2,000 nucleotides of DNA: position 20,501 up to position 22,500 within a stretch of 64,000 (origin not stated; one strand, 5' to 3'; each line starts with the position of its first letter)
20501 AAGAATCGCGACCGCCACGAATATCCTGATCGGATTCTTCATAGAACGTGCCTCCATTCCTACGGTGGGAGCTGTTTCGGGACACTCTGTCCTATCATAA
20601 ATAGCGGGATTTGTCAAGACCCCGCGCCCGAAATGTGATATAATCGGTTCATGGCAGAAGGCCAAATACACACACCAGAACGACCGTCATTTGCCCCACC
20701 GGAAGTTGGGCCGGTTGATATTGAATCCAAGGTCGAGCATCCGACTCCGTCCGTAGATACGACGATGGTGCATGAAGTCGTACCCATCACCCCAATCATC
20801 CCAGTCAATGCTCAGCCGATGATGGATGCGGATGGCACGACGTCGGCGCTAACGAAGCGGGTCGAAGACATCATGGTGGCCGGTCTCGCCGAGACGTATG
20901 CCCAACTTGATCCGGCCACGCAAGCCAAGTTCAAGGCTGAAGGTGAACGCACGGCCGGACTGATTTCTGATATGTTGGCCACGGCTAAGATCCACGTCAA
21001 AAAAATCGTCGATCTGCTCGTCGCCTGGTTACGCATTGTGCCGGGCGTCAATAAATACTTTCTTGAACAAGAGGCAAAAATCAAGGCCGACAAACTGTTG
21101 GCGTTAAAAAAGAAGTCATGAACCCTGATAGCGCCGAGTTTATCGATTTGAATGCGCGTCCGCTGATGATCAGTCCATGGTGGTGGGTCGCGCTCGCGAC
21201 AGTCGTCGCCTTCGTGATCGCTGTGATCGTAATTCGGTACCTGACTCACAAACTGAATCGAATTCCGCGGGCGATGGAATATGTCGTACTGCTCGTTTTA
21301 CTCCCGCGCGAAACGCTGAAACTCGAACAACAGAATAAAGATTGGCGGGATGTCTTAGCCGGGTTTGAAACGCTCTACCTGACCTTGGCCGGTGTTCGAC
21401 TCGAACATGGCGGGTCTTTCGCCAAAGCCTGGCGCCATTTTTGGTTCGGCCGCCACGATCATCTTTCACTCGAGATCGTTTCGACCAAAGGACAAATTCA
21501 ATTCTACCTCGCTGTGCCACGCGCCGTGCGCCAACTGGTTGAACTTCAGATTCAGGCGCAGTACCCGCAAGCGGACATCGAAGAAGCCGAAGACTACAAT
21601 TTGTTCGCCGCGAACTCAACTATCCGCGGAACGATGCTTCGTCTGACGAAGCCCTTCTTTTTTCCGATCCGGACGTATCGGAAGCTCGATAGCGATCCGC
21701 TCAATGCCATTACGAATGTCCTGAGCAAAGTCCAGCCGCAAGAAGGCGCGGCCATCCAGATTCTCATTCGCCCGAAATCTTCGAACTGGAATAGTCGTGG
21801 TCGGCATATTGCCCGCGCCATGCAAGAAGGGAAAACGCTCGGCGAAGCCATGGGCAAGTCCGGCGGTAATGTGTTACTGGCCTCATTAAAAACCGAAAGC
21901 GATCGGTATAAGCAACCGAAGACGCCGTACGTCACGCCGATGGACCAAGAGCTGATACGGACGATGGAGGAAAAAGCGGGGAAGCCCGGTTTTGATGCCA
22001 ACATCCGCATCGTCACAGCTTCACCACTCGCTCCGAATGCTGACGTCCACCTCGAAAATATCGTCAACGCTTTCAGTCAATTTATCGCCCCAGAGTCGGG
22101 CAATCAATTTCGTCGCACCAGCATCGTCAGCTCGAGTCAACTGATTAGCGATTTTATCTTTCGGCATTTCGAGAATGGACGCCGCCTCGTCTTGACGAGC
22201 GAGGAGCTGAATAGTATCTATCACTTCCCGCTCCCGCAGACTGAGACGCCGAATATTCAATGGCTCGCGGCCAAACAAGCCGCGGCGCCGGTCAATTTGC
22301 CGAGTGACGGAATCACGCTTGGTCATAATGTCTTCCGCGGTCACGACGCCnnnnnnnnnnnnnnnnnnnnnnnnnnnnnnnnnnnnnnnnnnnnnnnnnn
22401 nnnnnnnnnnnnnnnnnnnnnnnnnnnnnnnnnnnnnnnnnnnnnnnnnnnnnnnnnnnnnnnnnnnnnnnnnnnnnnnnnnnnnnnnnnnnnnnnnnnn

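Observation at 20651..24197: T4CP-like membrane ATPase operon plus nearby TfoX-N protein: candidate DNA-uptake machinery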

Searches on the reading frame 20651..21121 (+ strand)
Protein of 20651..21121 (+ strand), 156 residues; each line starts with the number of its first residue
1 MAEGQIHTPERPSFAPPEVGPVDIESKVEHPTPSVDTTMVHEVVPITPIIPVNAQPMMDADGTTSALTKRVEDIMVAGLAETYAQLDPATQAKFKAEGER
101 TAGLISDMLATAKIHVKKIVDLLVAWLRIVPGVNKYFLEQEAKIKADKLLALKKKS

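Call 3: search_protein_families(library=pfam, proteins=[window:20651-21121:+], max_evalue=0.01)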
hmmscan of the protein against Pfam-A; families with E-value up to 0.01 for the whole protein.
window:20651-21121:+ (156 aa): 0 families

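Call 4: search_protein_families(library=ncbifam, proteins=[window:20651-21121:+], max_evalue=0.01)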
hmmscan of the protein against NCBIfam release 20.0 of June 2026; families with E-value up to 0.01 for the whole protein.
window:20651-21121:+ (156 aa): 0 families

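Call 70: search_protein_families(library=padloc, proteins=[window:20651-21121:+], max_evalue=0.01)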
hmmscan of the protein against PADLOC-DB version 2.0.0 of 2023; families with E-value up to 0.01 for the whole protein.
window:20651-21121:+ (156 aa): 0 families

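Call 96: search_solved_structures(query=window:20651-21121:+, max_evalue=1)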
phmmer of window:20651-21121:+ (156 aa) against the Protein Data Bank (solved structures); distinct sequences matched with E-value up to 1: 0.

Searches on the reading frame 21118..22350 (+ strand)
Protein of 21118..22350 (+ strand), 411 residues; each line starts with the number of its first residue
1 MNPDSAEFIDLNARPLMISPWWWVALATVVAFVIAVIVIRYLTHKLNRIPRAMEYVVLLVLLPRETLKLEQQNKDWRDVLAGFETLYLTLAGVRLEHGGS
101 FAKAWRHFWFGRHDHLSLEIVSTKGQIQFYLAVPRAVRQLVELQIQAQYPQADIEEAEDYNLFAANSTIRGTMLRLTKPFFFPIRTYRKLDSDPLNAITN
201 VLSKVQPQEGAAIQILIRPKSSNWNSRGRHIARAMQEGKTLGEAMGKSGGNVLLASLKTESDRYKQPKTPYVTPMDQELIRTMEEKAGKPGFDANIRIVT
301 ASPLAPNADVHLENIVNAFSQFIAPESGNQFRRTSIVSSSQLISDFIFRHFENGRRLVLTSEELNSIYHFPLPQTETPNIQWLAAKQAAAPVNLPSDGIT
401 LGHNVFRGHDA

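Call 10: search_protein_families(library=pfam, proteins=[window:21118-22350:+], max_evalue=1)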
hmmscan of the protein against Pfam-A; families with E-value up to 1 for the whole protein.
window:21118-22350:+ (411 aa): 1 family
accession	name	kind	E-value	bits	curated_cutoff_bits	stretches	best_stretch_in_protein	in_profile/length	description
PF15712.10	NPAT_C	-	0.02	13.8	27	1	206-334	87-209/680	NPAT C terminus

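Call 48: search_protein_representatives(protein=window:21118-22350:+)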
Query: 411 residues. Proteins with E-value up to 0.001 (for the whole library): 2251; up to 1e-10: 1141; up to 1e-30: 222. The best 150 are listed.
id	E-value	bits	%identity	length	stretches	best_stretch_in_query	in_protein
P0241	2.2e-91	323.0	41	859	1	29-409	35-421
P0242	2.7e-83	296.3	42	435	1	21-408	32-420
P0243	6.5e-83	295.1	67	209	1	188-391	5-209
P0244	1.4e-79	284.1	39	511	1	24-409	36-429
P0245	2.8e-76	273.2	38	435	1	19-408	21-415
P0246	6.0e-76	272.2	39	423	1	21-409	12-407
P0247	1.2e-74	267.9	42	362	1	27-351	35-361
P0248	1.2e-74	267.9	42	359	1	109-411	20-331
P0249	1.6e-74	267.5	50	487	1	129-409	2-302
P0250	1.0e-73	264.8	44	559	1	104-410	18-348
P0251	2.2e-73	263.7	39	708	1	21-408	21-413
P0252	2.1e-72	260.5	39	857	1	31-408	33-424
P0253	2.9e-71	256.7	34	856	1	20-410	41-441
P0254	7.4e-71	255.4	39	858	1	29-408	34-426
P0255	4.8e-70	252.7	39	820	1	47-408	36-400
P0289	1.3e-50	188.7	32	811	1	43-409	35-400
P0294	7.2e-50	186.3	32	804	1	48-409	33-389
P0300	1.4e-48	182.0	32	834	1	22-410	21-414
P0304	3.2e-48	180.9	34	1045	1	42-408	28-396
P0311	2.7e-47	177.8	33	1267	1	24-409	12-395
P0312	4.3e-47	177.1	34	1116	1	37-408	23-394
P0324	3.2e-45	171.0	33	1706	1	29-408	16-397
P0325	5.1e-45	170.3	34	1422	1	44-408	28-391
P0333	1.6e-43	165.4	32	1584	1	33-408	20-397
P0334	3.4e-43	164.3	31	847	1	29-406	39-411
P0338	3.1e-42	161.2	39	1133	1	113-400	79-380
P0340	9.9e-42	159.5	32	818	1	31-407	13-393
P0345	3.2e-41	157.8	29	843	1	23-409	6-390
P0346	5.0e-41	157.2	33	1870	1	38-408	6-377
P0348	6.5e-41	156.8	31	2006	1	44-408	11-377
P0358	9.7e-40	152.9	31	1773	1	41-408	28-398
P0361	1.7e-39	152.2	32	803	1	30-409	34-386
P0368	1.2e-38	149.4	34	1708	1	57-408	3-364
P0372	3.5e-38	147.8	29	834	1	26-409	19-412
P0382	6.3e-37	143.7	28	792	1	32-408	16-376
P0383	7.2e-37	143.5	29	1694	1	26-408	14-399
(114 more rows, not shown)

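Call 49: search_protein_families(library=pfam, proteins=[P0348, P0346, P0358, P0324, P0333], max_evalue=0.0001)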
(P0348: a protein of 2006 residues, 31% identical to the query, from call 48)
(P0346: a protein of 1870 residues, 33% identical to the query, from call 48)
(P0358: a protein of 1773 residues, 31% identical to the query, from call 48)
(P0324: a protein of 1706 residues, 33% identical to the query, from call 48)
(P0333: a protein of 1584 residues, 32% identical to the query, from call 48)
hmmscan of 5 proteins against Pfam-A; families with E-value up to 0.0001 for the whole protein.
P0348 (2006 aa): 1 family
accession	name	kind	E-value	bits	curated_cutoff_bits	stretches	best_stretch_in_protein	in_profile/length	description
PF01935.23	DUF87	-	7.3e-05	23.4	23.2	0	390-476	23-103/220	Helicase HerA, central domain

P0346 (1870 aa): 0 families

P0358 (1773 aa): 2 families
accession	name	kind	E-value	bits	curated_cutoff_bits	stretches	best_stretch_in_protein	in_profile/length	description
PF10412.15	TrwB_AAD_bind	-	3.2e-06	26.7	20.5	0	404-463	8-62/387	Type IV secretion-system coupling protein DNA-binding domain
PF01935.23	DUF87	-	2.7e-05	24.8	23.2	1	410-496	22-102/220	Helicase HerA, central domain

P0324 (1706 aa): 0 families

P0333 (1584 aa): 2 families
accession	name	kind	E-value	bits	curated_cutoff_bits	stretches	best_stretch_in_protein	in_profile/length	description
PF10412.15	TrwB_AAD_bind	-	1.8e-06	27.6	20.5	0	403-473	8-72/387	Type IV secretion-system coupling protein DNA-binding domain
PF01935.23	DUF87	-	1.8e-05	25.4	23.2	1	410-496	23-103/220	Helicase HerA, central domain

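Call 50: search_protein_families(library=pfam, proteins=[P0368, P0383, P0325, P0311, P0312, P0338, P0304], max_evalue=0.0001)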
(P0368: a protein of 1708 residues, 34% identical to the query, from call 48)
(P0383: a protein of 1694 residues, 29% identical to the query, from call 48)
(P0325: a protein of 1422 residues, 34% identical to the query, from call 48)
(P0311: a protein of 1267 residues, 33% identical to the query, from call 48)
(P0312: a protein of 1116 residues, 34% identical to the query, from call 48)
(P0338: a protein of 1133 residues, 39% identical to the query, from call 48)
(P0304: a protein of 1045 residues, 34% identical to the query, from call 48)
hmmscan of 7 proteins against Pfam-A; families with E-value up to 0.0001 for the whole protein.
P0368 (1708 aa): 1 family
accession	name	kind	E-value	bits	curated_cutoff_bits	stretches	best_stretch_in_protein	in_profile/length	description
PF01935.23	DUF87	-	6.6e-05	23.6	23.2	0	376-463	22-103/220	Helicase HerA, central domain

P0383 (1694 aa): 0 families

P0325 (1422 aa): 0 families

P0311 (1267 aa): 1 family
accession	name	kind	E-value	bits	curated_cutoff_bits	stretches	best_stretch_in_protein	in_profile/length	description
PF10412.15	TrwB_AAD_bind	-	2.3e-05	23.9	20.5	0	399-430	7-38/387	Type IV secretion-system coupling protein DNA-binding domain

P0312 (1116 aa): 2 families
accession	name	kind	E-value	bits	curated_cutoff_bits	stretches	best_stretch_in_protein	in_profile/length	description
PF02534.20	T4SS-DNA_transf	-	5.1e-06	26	20.1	1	400-705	38-347/468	Type IV secretory system Conjugative DNA transfer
PF01935.23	DUF87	-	8.6e-05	23.2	23.2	0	399-493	16-103/220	Helicase HerA, central domain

P0338 (1133 aa): 4 families
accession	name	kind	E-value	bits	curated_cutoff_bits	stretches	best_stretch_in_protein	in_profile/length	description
PF02534.20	T4SS-DNA_transf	-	2.6e-08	33.6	20.1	0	543-700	191-347/468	Type IV secretory system Conjugative DNA transfer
PF10412.15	TrwB_AAD_bind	-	3.8e-08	33.1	20.5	1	408-699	15-288/387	Type IV secretion-system coupling protein DNA-binding domain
PF01935.23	DUF87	-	2.8e-05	24.7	23.2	1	408-457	23-69/220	Helicase HerA, central domain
PF12696.13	TraG-D_C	-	3.3e-05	24.3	22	1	659-717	3-66/126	TraM recognition site of TraD and TraG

P0304 (1045 aa): 1 family
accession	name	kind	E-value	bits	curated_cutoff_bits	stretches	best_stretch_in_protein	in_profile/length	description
PF01935.23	DUF87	-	3.7e-06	27.6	23.2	1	401-495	14-103/220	Helicase HerA, central domain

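Call 67: search_solved_structures(query=A3, max_evalue=10)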
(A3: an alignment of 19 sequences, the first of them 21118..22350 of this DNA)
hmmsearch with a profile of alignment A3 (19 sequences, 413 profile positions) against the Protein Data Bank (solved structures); distinct sequences matched with E-value up to 10: 0.

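Call 76: list_cluster_members(proteins=[P0382, P0372, P0345, P0334, P0289, P0294, P0300, P0361, P0340, P0253])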
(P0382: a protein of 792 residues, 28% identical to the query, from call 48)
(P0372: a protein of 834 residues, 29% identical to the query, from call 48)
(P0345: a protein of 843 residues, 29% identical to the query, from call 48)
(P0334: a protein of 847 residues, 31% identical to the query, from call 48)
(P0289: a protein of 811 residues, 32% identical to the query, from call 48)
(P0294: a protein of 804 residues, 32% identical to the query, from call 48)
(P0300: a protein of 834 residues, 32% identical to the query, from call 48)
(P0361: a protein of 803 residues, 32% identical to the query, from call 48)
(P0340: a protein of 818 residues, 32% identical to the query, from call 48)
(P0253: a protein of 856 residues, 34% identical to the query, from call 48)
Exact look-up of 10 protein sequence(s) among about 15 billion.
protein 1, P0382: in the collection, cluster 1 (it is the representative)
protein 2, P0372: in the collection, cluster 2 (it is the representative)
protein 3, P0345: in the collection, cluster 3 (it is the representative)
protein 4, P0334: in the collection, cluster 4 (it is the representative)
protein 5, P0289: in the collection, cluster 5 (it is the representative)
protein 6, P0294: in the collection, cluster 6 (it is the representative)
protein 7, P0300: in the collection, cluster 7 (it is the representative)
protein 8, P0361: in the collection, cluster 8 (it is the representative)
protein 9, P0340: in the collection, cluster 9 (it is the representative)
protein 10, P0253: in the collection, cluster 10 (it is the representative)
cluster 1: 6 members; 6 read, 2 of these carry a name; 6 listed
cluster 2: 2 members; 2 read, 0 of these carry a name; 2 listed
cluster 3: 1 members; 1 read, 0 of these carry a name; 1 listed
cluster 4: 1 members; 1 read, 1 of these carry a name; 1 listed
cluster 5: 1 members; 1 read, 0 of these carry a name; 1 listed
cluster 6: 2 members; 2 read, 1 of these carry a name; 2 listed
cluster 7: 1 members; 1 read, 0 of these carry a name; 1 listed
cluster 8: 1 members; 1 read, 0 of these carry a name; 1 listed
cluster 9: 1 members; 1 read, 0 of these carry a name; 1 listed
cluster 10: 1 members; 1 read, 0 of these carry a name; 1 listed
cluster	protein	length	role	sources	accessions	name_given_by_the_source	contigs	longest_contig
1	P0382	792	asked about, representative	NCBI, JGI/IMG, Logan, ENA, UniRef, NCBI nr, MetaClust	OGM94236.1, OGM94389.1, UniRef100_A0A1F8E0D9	hypothetical protein A2524_01015 [Candidatus Wolfebacteria bacterium RIFOXYD12_FULL_48_21] | Uncharacterized protein n=1 Tax=Candidatus Wolfebacteria bacterium RIFOXYD1_FULL_48_65 ... | MAG: hypothetical protein A2610_02960 [Candidatus Wolfebacteria bacterium ...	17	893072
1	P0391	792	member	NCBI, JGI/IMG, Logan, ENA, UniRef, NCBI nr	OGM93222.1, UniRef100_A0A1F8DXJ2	hypothetical protein A2372_02345 [Candidatus Wolfebacteria bacterium RIFOXYB1_FULL_54_12] | DUF8128 domain-containing protein n=1 Tax=Candidatus Wolfebacteria bacterium ... | MAG: hypothetical protein A2372_02345 [Candidatus Wolfebacteria bacterium ...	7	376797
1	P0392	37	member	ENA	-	-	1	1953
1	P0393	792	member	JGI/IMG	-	-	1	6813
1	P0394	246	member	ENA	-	-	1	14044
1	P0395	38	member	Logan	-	-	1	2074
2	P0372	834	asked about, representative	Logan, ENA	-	-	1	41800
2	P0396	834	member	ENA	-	-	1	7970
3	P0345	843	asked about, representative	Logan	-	-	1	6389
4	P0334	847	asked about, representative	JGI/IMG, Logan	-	hypothetical protein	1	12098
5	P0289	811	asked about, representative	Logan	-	-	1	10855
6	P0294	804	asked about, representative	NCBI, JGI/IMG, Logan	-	type IV secretory pathway TraG/TraD family ATPase VirD4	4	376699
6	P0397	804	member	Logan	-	-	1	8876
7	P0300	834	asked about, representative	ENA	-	-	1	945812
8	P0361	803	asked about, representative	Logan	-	-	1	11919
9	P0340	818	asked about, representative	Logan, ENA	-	-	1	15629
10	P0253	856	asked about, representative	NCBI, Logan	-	-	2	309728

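Call 82: find_related_loci(query=P0382, collection=metagenome_contigs, flank=8000)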
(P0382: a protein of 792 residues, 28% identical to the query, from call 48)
Query P0382 (792 aa) in metagenome_contigs; peptide patterns used: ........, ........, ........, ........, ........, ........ (x = any residue, [..] = any of these).
471 stretches matched a pattern; 221 encode a relative of the query (tblastn E <= 1e-3); the best 80 are kept; 80 distinct loci.
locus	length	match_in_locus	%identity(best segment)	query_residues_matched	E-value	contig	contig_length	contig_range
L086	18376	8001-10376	100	1-792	0e+0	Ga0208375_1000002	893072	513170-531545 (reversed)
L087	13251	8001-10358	94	1-786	0e+0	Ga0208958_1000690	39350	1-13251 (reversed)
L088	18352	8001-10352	84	3-786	0e+0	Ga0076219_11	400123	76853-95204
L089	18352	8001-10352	84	3-786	0e+0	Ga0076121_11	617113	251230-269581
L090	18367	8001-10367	76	6-791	0e+0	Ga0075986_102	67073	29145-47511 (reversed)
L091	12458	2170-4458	62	24-791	0e+0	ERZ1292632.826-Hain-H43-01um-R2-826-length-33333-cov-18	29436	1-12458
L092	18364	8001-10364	59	6-791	0e+0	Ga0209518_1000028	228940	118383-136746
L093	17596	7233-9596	59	6-791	0e+0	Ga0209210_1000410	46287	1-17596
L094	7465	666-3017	60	10-791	0e+0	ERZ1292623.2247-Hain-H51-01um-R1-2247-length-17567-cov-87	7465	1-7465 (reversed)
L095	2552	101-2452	59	3-789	0e+0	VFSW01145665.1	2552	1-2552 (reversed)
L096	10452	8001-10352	57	9-791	0e+0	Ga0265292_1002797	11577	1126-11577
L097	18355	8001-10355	59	9-791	0e+0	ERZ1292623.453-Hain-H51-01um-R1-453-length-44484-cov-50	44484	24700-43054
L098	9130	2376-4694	60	18-791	0e+0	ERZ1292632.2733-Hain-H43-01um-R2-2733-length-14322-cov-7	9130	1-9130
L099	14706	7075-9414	57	9-787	0e+0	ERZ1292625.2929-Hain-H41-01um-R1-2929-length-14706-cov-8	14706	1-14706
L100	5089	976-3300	58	15-791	0e+0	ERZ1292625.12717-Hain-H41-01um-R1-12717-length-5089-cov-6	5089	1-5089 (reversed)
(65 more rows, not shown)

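Call 91: search_dna_similar(query=window:21265-22317:+, collection=plasmids, mode=protein, max_evalue=0.001, max_rows=30, rows=spread)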
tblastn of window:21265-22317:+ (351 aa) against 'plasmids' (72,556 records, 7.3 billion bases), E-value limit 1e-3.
Records with a match: 35; places in all: 37; records where one place covers at least 80% of the query: 21.
Best place of each record, by identity: <60% 35.
By first word of the organism name: Natrinema 11; Haladaptatus 4; Halomontanus 4; Haloterrigena 3; Halobacterium 2; Halorubrum 2; Priestia 1; Embleya 1; Actinarchaeum 1; Pontibacillus 1; and 5 more.
By predicted mobility (MOB-suite, as given by PLSDB): non-mobilizable 35.
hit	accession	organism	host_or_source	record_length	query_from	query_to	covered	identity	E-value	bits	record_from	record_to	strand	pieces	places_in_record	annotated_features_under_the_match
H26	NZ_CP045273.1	Priestia megaterium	pure culture,Paper surface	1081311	52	342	83%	25.2%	5e-13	78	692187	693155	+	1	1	none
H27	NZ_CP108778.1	Embleya sp. NBC_00896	-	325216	56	349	84%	24.8%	2e-6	57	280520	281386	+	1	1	type IV secretory system conjugative DNA transfer family protein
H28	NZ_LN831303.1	Halobacterium hubeiense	-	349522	1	340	97%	21.1%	9e-7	58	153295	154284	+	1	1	hypothetical protein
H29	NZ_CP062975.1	Pontibacillus sp. ALD_SL1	mangrove mud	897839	56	349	84%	23.4%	2e-11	72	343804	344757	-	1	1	hypothetical protein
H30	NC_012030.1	Halorubrum lacusprofundi ATCC 49239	-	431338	48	334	82%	23.4%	8e-6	56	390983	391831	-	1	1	type IV secretion system DNA-binding domain-containing protein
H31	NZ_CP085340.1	Haladaptatus halobius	cell culture,saline soil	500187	68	346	79%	23.5%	4e-5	53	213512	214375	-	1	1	hypothetical protein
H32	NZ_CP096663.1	Halorussus limi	cell culture,saline soil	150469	65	333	77%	24.3%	3e-16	87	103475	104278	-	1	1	hypothetical protein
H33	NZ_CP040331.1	Natrinema versiforme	-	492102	65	349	81%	22.8%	8e-15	83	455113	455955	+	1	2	hypothetical protein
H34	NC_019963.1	Natrinema pellirubrum DSM 15624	-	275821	65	349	81%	22.5%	6e-15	84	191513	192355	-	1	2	hypothetical protein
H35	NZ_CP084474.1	Natrinema sp. DC36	cell culture,sediment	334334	65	349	81%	22.2%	7e-16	86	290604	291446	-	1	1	hypothetical protein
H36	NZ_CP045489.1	Natronorubrum aibiense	single cell,Xinjiang Aibi Salt Lake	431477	65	349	81%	22.1%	5e-15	84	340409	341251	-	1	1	hypothetical protein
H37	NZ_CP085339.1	Haladaptatus halobius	cell culture,saline soil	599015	66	348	81%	22.0%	3e-12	75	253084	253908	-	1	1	hypothetical protein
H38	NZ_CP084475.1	Natrinema sp. DC36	cell culture,sediment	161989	65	350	81%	21.8%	2e-13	79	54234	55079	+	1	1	hypothetical protein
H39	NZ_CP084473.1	Natrinema sp. DC36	cell culture,sediment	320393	65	350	81%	21.8%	6e-13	77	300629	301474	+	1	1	hypothetical protein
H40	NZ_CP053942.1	Halorubrum salinarum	soil,single cell,solar salt farm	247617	67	333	76%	23.3%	3e-7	60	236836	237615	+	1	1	type IV secretion system DNA-binding domain-containing protein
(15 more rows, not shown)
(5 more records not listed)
